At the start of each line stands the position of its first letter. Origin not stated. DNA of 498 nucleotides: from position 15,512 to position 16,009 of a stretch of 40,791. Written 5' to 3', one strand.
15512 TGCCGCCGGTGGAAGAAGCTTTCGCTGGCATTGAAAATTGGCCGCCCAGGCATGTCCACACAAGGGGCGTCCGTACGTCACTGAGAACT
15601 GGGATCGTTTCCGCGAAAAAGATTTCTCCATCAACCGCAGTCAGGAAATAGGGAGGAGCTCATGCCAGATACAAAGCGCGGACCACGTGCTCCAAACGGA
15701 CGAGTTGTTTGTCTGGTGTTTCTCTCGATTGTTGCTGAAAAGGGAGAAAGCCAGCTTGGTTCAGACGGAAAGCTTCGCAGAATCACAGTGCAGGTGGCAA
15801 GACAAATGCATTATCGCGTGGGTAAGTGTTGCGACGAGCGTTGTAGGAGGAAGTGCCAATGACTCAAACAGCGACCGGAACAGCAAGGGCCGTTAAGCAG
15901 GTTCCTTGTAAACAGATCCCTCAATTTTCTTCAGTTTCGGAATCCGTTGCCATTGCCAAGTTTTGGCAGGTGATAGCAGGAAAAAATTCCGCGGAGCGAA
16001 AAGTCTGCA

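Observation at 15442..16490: Train of SD-led, translationally coupled small ORFs ending in Cys clusters, in a 1.4-kb stretch with no long ORF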

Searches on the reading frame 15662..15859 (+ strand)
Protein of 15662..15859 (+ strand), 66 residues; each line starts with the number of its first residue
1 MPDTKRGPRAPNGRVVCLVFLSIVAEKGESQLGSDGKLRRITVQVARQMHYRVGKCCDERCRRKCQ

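Call 8: search_protein_families(library=pfam, max_evalue=1, proteins=[window:15662-15859:+])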
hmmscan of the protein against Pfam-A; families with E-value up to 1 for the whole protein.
seq(66 aa): 2 families
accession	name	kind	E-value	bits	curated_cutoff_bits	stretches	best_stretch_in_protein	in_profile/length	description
PF17653.6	DUF5522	-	0.12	12.9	25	1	47-62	25-40/48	Family of unknown function (DUF5522)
PF05927.16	Penaeidin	-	0.18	13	25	0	39-59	50-70/73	Penaeidin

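Call 31: find_homologous_proteins(query=A1, max_evalue=0.01)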
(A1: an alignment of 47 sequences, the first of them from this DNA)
Query A1 (47 sequences) (66 aa, profile of the alignment): 5 proteins with E <= 0.01 among 516 candidates.
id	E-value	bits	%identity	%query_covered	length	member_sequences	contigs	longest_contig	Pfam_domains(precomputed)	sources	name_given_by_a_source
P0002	5.1e-7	48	-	-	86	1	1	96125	-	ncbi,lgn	-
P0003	2.7e-4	39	100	100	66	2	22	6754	-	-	-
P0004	3.5e-4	39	29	47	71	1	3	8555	-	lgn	-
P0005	8.7e-4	37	-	-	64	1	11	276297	-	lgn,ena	-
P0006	1.7e-3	36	-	-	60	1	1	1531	-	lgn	-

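Call 32: search_protein_families(library=pfam, alignment_id=A1, max_evalue=1)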
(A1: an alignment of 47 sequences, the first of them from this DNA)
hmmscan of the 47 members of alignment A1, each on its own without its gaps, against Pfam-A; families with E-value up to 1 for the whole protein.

A. member 1, seq(66 aa): 2 families
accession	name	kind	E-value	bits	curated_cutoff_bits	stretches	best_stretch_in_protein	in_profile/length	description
PF17653.6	DUF5522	-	0.12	12.9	25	1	47-62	25-40/48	Family of unknown function (DUF5522)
PF05927.16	Penaeidin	-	0.18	13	25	0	39-59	50-70/73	Penaeidin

B. families by the number of members that match (of 47 scanned): 12 families
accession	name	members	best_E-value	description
PF02467.21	Whib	2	0.066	Transcription factor WhiB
PF21113.2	LarA_C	1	0.058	Lactate racemase C-terminal domain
PF15490.12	Ten1_2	1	0.062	Telomere-capping, CST complex subunit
PF17653.6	DUF5522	1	0.12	Family of unknown function (DUF5522)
PF14471.11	DUF4428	1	0.13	Domain of unknown function (DUF4428)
PF19238.5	Radical_SAM_2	1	0.16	Radical SAM-like domain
PF22848.2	ASD1_dom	1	0.17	Alpha-L-arabinofuranosidase 1 domain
PF05927.16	Penaeidin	1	0.18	Penaeidin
PF12230.13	PRP21_like_P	1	0.25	Pre-mRNA splicing factor PRP21 like protein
PF16080.10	Phage_holin_2_3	1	0.29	Bacteriophage holin family HP1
PF17698.6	DUF5544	1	0.58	Family of unknown function (DUF5544)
PF12837.12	Fer4_6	1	0.92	4Fe-4S binding domain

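Call 33: search_solved_structures(query=A1, max_evalue=10)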
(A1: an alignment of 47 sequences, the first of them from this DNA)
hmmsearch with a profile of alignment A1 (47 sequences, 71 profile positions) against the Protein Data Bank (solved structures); distinct sequences matched with E-value up to 10: 16.
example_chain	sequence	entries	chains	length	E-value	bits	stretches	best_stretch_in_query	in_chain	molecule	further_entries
6gjs_C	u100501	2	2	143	0.11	16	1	10-41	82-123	Nanobody T4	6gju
5yn5_B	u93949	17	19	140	0.42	14.2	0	16-54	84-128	nsp10 protein | Replicase polyprotein 1ab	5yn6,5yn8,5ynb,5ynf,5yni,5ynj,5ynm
7q3r_G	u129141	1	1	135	0.47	14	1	13-43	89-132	VHH-G09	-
9en2_B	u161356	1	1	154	0.54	13.8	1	12-41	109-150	VHH-H4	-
7q3q_B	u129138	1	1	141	0.54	13.8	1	13-43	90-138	VHH-12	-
1wt5_A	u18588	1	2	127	0.61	13.6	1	11-41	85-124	ANTI EGFR ANTIBODY FV REGION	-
2e27_H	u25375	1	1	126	0.66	13.5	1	13-41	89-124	anti-ciguatoxin antibody, heavy chain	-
9o9b_A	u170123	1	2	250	0.67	13.5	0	13-41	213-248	IL-18 Surrogate Cytokine Agonist DR3097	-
4krl_B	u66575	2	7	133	0.72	13.4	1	13-41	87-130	Nanobody/VHH domain 7D12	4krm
9o9c_B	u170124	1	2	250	0.72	13.4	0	13-41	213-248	IL-18 Surrogate Cytokine Agonist DR3085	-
6gkd_C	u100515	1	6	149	0.83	13.2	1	13-41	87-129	Nanobody G3a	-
9ii2_S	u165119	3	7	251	0.94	13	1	12-41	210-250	scFv30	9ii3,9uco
9l1k_A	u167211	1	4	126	0.99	13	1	13-41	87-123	sdAbA YERLS mutant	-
6gjs_B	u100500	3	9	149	1.4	12.5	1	13-41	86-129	Nanobody D12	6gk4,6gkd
5o2u_B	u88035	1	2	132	1.5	12.4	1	13-44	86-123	VHH 59H10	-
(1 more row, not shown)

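Call 35: find_homologous_proteins(query=A1, max_evalue=10)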
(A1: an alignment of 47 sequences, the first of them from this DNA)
Query A1 (47 sequences) (66 aa, profile of the alignment): 14 proteins with E <= 10 among 516 candidates.
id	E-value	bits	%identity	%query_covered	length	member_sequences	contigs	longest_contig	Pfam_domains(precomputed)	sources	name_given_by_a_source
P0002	5.1e-7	48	-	-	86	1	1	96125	-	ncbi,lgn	-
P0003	2.7e-4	39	100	100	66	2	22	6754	-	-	-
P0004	3.5e-4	39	-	-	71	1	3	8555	-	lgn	-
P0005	8.7e-4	37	-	-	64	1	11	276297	-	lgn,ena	-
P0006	1.7e-3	36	-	-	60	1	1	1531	-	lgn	-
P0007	1.3e-2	33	-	-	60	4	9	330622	-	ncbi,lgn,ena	-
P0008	1.6e-2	33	-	-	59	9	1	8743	-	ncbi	-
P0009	2.7e-2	32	-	-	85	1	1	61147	-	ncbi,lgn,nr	ncbi:MAG: hypothetical protein KIH67_002260 [Candidatus Moranbacteria bacterium]|nr:hypothetical pro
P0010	5.4e-2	32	-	-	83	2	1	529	-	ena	-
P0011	6.6e-2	31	-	-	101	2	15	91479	-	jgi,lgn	jgi:hypothetical protein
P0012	8.3e-2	31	-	-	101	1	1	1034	-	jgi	jgi:hypothetical protein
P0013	8.3e-2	31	-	-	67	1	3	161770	-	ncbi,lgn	-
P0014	1.1e-1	30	-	-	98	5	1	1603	-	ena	-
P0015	2.6e-1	29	50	12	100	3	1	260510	-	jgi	jgi:hypothetical protein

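Call 50: search_protein_representatives(alignment_id=A4)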
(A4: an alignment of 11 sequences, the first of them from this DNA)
Query: 11 sequences, 50 profile positions. Proteins with E-value up to 0.001 (for the whole library): 12; up to 1e-10: 2; up to 1e-30: 0. The best 12 are listed.
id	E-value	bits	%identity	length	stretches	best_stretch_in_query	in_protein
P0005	6.7e-16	74.7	-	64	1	2-47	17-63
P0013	4.4e-15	72.1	-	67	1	1-47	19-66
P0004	2.1e-10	57.1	-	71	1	2-46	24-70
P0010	6.8e-09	52.3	-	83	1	2-50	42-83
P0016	1.1e-08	51.6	-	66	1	2-47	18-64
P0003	7.9e-08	48.8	-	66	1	1-46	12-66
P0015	2.9e-07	47.0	-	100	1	2-50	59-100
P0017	2.8e-06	43.9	-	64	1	2-50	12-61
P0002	4.7e-06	43.1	-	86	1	2-49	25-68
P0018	3.1e-05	40.6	-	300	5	23-39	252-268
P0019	3.4e-05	40.4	-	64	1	3-47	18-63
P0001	1.8e-04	38.1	-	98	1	4-50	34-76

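Call 52: predict_structure(alignment_id=A7)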
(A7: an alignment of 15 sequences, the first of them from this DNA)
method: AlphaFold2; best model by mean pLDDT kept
length: 54 residues; sequences in the alignment: 15
mean_pLDDT: 47.5   pTM: 0.25
mean pLDDT of the five models: 47.5, 47.4, 45.7, 44.2, 41.9
residues with pLDDT >= 90: 0; 70-90: 0; 50-70: 18; < 50: 36
segments of 3 or more residues with pLDDT < 50: 1-12, 14-16, 24-26, 38-54
pLDDT, mean of each block of 10 residues (from residue 1): 45 49 52 53 42 38
secondary structure, 60 per line:
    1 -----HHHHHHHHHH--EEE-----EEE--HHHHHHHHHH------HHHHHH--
elements in order: H6-15 E18-20 E26-28 H31-40 H47-52

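Call 57: search_protein_families(library=pfam, alignment_id=A5, max_evalue=10)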
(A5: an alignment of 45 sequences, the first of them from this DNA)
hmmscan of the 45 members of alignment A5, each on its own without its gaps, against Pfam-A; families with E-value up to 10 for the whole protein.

A. member 1, seq(66 aa): 2 families
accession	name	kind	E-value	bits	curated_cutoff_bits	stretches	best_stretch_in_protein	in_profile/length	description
PF17653.6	DUF5522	-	0.12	12.9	25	1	47-62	25-40/48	Family of unknown function (DUF5522)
PF05927.16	Penaeidin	-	0.18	13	25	1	39-59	50-70/73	Penaeidin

B. families by the number of members that match (of 45 scanned): 10 families
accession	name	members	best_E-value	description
PF02467.21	Whib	2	0.05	Transcription factor WhiB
PF25160.1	LdpA_Fe-S-bd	1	0.019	LdpA Fe-S cluster-binding domain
PF21113.2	LarA_C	1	0.058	Lactate racemase C-terminal domain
PF22848.2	ASD1_dom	1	0.082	Alpha-L-arabinofuranosidase 1 domain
PF14471.11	DUF4428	1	0.094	Domain of unknown function (DUF4428)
PF17653.6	DUF5522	1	0.12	Family of unknown function (DUF5522)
PF16080.10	Phage_holin_2_3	1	0.16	Bacteriophage holin family HP1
PF05927.16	Penaeidin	1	0.18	Penaeidin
PF17698.6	DUF5544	1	0.36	Family of unknown function (DUF5544)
PF12837.12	Fer4_6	1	0.49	4Fe-4S binding domain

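Call 68: find_related_loci(query=window:15662-15859:+, collection=viral_contigs, flank=5000)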
Query window:15662-15859:+ (66 aa) in viral_contigs; peptide patterns used: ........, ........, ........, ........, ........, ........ (x = any residue, [..] = any of these).
19 stretches matched a pattern; 1 encode a relative of the query (tblastn E <= 1e-3); 1 distinct loci.
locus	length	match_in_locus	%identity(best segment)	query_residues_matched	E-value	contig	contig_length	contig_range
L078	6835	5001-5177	31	9-63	3e-5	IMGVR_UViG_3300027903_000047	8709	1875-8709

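Call 76: search_protein_families(library=ncbifam, alignment_id=A1, max_evalue=1)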
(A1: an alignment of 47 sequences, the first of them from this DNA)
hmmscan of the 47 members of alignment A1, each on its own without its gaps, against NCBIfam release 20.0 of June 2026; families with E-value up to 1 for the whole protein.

A. member 1, seq(66 aa): 0 families

B. families by the number of members that match (of 47 scanned): 8 families
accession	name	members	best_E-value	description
TIGR04114.1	tSAM_targ_Cxxx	1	0.0066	Cys-rich repeat-containing protein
NF009831.0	PRK13305.1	1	0.021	3-keto-L-gulonate-6-phosphate decarboxylase UlaD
NF009559.0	PRK13016.1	1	0.038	L-arabinonate dehydratase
TIGR04369.1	fusion_not_SelD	1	0.061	oxidoreductase/SelD-related fusion protein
NF047875.1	5nuc_LPXTG_Strp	1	0.064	surface-anchored 5'-nucleotidase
NF006492.0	PRK08931.1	1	0.099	S-methyl-5'-thioadenosine phosphorylase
NF033551.1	transpos_IS1182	1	0.41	IS1182 family transposase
NF001753.0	PRK00481.1-3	1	0.65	NAD-dependent protein deacylase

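Call 77: search_protein_families(library=phrogs, alignment_id=A1, max_evalue=0.1)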
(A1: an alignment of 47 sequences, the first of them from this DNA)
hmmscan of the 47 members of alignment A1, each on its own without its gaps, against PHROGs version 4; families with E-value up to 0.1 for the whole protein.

A. member 1, seq(66 aa): 0 families

B. families by the number of members that match (of 47 scanned): 6 families
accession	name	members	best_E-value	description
phrog_34499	-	1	0.014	-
phrog_22824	-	1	0.042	-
phrog_4126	-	1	0.047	-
phrog_9323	-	1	0.053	-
phrog_31974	-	1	0.061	-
phrog_19722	-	1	0.091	-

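Call 78: search_protein_families(library=padloc, alignment_id=A1, max_evalue=0.1)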
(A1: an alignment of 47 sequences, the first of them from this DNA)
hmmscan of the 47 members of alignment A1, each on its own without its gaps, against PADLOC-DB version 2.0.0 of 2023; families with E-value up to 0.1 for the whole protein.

A. member 1, seq(66 aa): 0 families

B. families by the number of members that match (of 47 scanned): 2 families
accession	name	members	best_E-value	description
PDLC04540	PDC-M24B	1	0.014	-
PDLC00058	DruK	1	0.015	PD-(D/E)XK nuclease superfamily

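Call 90: find_encoding_contigs(protein=P0015, flank=4000, max_places=3)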
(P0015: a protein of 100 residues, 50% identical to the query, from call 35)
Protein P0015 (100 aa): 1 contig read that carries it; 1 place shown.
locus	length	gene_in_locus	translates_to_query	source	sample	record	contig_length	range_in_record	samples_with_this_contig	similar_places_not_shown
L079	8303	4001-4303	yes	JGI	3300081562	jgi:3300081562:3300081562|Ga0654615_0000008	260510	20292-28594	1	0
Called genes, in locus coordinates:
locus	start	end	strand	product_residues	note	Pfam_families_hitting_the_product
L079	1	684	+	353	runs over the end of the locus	PF01384:PHO4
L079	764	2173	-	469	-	PF01406:tRNA-synt_1e, PF09334:tRNA-synt_1g (faint), PF09190:DALR_2 (weak)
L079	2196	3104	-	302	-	PF01544:CorA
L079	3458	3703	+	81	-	-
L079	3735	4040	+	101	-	-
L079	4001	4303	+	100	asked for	-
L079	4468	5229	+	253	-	PF01628:HrcA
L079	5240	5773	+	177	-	PF01025:GrpE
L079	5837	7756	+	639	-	PF00012:HSP70, PF06723:MreB_Mbl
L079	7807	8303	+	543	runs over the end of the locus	PF10592:AIPR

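Call 91: find_encoding_contigs(protein=P0011, flank=4000, max_places=3)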
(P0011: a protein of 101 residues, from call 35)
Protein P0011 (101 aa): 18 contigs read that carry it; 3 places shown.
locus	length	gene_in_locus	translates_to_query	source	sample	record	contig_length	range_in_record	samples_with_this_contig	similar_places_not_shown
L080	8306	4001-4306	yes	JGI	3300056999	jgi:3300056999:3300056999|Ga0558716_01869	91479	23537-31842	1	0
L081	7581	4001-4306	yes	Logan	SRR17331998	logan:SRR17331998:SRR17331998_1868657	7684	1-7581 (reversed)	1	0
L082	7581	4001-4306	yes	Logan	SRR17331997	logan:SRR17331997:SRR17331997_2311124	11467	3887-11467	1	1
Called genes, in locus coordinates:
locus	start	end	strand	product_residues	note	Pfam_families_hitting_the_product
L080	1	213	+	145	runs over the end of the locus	-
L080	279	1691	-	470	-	PF00133:tRNA-synt_1 (faint), PF01406:tRNA-synt_1e, PF09334:tRNA-synt_1g (faint), PF09190:DALR_2, PF23493:CysS_C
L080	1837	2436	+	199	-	-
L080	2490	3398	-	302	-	PF01544:CorA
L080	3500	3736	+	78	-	PF01809:YidD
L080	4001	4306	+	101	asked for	-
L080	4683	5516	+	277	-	PF01628:HrcA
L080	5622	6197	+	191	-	PF01025:GrpE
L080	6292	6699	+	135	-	PF00011:HSP20, PF17886:ArsA_HSP20 (weak)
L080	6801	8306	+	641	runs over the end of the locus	PF00012:HSP70, PF06723:MreB_Mbl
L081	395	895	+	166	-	-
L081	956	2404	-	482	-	PF00133:tRNA-synt_1 (faint), PF01406:tRNA-synt_1e, PF09334:tRNA-synt_1g (faint), PF09190:DALR_2, PF23493:CysS_C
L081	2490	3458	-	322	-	PF01544:CorA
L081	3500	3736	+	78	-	PF01809:YidD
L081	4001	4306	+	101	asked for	-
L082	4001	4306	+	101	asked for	-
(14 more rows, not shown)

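Call 92: find_encoding_contigs(protein=P0004, flank=4000, max_places=3)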
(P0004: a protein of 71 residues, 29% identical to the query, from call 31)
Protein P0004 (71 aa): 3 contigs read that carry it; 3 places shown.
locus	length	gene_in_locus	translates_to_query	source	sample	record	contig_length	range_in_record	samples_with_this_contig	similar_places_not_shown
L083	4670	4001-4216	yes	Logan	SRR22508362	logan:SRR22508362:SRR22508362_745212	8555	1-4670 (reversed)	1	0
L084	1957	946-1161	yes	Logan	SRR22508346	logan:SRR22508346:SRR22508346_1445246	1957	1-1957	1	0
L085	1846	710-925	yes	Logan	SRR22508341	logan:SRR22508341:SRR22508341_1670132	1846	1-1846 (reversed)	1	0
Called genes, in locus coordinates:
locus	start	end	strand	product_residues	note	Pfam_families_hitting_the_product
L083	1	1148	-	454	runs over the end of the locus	PF00772:DnaB, PF13481:AAA_25, PF03796:DnaB_C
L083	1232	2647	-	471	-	PF00133:tRNA-synt_1 (faint), PF01406:tRNA-synt_1e, PF01921:tRNA-synt_1f (faint), PF09334:tRNA-synt_1g (faint), PF09190:DALR_2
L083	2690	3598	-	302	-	PF01544:CorA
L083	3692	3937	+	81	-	PF01809:YidD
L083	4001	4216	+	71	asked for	-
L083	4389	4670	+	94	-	?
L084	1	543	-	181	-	?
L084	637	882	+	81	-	PF01809:YidD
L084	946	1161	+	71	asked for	-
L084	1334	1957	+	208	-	?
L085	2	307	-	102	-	?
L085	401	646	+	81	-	PF01809:YidD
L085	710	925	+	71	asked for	-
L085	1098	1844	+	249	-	?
